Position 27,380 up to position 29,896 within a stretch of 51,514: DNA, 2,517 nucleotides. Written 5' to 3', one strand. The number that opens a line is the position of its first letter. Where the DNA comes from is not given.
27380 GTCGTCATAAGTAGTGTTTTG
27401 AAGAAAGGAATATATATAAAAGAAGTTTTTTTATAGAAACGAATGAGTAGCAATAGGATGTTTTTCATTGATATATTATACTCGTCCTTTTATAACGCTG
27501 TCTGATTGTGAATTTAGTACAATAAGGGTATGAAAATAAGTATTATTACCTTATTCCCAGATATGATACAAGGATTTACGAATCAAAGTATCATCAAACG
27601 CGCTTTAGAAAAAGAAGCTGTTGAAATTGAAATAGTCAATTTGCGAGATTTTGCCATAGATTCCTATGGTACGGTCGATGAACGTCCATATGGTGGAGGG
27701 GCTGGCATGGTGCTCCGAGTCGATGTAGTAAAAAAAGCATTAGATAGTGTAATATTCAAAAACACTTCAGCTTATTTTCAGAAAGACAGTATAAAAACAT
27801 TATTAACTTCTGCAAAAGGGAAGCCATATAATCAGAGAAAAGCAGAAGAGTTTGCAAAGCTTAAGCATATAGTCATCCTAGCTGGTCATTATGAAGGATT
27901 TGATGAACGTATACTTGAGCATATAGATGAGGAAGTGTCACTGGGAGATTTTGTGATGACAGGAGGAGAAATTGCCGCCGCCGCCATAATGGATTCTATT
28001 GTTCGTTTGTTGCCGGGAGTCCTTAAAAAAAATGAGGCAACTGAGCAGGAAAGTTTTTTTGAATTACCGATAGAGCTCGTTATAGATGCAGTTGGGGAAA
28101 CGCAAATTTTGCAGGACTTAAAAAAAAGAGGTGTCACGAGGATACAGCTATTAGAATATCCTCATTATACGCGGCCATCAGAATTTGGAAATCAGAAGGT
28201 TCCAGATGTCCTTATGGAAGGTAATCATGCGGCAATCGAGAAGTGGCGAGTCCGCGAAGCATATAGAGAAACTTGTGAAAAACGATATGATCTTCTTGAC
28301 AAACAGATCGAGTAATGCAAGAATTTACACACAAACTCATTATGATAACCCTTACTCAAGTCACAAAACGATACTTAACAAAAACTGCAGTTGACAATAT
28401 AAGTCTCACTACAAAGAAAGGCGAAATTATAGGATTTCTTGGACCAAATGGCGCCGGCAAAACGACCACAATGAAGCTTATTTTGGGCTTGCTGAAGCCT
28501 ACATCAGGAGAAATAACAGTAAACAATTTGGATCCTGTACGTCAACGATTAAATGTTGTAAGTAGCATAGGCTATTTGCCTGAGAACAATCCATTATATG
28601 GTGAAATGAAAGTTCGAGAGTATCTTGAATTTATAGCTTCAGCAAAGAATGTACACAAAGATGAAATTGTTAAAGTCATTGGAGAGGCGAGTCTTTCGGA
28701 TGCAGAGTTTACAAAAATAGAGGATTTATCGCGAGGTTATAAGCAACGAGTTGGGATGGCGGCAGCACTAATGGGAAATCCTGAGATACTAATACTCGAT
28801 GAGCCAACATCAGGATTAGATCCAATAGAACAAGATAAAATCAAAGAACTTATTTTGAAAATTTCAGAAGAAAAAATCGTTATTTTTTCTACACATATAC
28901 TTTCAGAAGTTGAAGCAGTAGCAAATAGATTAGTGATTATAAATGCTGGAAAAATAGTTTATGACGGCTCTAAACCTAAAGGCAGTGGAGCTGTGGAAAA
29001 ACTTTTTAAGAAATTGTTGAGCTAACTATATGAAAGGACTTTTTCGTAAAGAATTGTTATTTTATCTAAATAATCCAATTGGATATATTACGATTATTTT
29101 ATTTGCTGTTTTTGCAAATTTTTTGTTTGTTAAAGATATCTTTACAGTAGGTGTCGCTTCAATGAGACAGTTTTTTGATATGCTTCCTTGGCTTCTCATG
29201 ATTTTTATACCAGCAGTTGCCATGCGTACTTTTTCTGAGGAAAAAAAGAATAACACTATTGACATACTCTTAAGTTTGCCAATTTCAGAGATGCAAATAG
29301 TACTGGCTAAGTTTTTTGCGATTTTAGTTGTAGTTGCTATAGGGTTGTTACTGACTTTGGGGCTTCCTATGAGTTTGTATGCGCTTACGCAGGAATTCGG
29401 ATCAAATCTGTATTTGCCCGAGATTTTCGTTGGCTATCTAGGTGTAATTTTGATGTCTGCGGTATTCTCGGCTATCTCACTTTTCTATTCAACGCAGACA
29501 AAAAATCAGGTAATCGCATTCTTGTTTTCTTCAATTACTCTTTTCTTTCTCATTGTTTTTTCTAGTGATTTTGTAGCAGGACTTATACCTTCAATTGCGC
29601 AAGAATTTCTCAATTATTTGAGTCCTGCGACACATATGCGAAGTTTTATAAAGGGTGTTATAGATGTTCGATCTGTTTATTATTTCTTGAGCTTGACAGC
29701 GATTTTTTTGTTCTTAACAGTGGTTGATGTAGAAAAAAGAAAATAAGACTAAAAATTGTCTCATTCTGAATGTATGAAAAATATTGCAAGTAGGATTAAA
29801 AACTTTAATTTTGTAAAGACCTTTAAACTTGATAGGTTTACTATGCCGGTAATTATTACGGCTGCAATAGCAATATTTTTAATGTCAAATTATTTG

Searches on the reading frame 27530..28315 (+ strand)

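Call 25: search_protein_families(library=ncbifam, proteins=[window:27530-28315:+], max_evalue=1e-8)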
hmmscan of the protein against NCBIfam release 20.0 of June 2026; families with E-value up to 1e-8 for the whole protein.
window:27530-28315:+ (261 aa): 2 families
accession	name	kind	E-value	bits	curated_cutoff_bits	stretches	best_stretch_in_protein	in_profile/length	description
NF000648.1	PRK00026.1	equivalog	1e-81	273.3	220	2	1-178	1-170/221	tRNA (guanosine(37)-N1)-methyltransferase TrmD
TIGR00088.1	trmD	equivalog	1.3e-77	260.2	195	2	1-178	1-170/233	tRNA (guanosine(37)-N1)-methyltransferase TrmD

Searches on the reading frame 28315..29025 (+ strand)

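Call 25: search_protein_families(library=ncbifam, proteins=[window:28315-29025:+], max_evalue=1e-8)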
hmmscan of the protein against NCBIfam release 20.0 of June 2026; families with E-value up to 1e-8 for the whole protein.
window:28315-29025:+ (236 aa): 180 families (the best 25 are shown)
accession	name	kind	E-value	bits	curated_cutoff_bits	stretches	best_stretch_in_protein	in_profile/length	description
TIGR03522.1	GldA_ABC_ATP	equivalog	8.2e-77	258.6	402.6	1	11-218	3-214/301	gliding motility-associated ABC transporter ATP-binding subunit GldA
TIGR03740.1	galliderm_ABC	subfamily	3.4e-56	190.4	309.75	1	13-234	3-221/223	lantibiotic protection ABC transporter ATP-binding subunit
TIGR01188.1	drrA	subfamily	4.3e-50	170.7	312.45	1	18-219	1-207/302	daunorubicin resistance ABC transporter, ATP-binding protein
NF033858.1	ABC2_perm_RbbA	equivalog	7e-48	163.2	1050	1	7-218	263-479/909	ribosome-associated ATPase/putative transporter RbbA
TIGR04406.1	LPS_export_lptB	equivalog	1.9e-41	141.9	240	1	12-220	3-219/239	LPS export ABC transporter ATP-binding protein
NF010059.0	PRK13536.1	equivalog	2.1e-40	138.5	549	1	8-219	41-257/342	nodulation factor ABC transporter ATP-binding protein NodI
TIGR03864.1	PQQ_ABC_ATP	hypoth_equivalog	6.4e-40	137.1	302.25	1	11-221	2-217/236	ABC transporter, ATP-binding subunit, PQQ-dependent alcohol dehydrogenase system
NF010060.0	PRK13537.1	equivalog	8.1e-40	136.6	521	1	8-219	13-229/314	nodulation factor ABC transporter ATP-binding protein NodI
TIGR01288.1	nodI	equivalog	8.7e-39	133.3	424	1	9-218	3-217/303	nodulation factor ABC transporter ATP-binding protein NodI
TIGR03375.1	type_I_sec_LssB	subfamily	4.5e-37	127.7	693.1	1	11-221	466-686/696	type I secretion system permease/ATPase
NF047565.1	PSM_export_PmtA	equivalog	8.1e-37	127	350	1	22-220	13-212/282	phenol-soluble modulin export ABC transporter ATP-binding protein PmtA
TIGR04520.1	ECF_ATPase_1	equivalog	1.4e-35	123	315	1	11-220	1-220/269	energy-coupling factor transporter ATPase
TIGR04521.1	ECF_ATPase_2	equivalog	1.6e-34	119.3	330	1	19-221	14-230/279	energy-coupling factor transporter ATPase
TIGR02315.1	ABC_phnC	equivalog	3.8e-34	118.2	266.1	2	77-220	86-230/243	phosphonate ABC transporter ATP-binding protein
TIGR01257.1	rim_protein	equivalog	5.7e-33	113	4012.85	1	22-218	942-1142/2272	rim ABC transporter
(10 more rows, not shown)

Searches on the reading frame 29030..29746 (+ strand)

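Call 25: search_protein_families(library=ncbifam, proteins=[window:29030-29746:+], max_evalue=1e-8)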
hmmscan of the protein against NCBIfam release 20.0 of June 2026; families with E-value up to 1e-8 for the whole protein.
window:29030-29746:+ (238 aa): 1 family
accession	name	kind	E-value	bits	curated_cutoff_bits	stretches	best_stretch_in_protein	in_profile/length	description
TIGR03518.1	ABC_perm_GldF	equivalog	2e-50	172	288.5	1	1-236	1-239/240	gliding motility-associated ABC transporter permease subunit GldF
